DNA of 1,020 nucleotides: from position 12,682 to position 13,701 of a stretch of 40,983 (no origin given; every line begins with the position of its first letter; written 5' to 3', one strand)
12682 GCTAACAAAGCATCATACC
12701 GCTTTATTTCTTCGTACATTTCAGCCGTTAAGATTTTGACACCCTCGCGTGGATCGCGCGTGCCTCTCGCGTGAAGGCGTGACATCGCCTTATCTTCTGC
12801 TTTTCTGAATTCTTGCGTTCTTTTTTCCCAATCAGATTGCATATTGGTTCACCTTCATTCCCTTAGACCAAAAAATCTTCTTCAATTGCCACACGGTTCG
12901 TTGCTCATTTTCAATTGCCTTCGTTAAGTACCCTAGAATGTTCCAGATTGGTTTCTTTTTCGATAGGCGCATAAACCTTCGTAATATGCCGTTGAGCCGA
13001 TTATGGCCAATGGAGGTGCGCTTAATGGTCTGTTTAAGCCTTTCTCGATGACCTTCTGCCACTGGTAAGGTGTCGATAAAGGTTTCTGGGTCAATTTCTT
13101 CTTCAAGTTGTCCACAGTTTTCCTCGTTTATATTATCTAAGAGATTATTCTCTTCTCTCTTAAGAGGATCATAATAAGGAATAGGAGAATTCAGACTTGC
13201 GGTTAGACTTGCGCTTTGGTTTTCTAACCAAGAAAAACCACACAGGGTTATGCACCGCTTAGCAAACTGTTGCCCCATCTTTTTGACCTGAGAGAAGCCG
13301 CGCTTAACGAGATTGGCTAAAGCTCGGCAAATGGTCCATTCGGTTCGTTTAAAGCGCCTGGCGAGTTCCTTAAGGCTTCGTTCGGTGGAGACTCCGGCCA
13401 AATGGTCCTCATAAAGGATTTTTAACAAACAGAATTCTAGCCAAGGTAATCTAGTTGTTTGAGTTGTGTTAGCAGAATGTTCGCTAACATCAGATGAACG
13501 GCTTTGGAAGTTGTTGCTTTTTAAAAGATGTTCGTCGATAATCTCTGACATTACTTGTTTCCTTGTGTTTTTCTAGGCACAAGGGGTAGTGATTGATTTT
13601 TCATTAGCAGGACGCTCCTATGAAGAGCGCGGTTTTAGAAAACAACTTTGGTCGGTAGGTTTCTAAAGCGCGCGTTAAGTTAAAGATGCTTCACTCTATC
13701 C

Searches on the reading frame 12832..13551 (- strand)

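Call 82: search_protein_families(library=pfam, proteins=[window:12832-13551:-], max_evalue=0.01)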
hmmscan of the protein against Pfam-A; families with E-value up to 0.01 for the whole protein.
window:12832-13551:- (239 aa): 0 families

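Call 105: search_protein_families(library=phrogs, proteins=[window:12832-13551:-], max_evalue=0.001)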
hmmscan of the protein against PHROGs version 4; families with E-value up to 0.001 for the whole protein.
window:12832-13551:- (239 aa): 1 family
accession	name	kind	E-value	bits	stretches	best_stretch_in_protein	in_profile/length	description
phrog_1368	-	transcription regulation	0.00022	21.9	1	42-88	16-58/101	transcriptional regulator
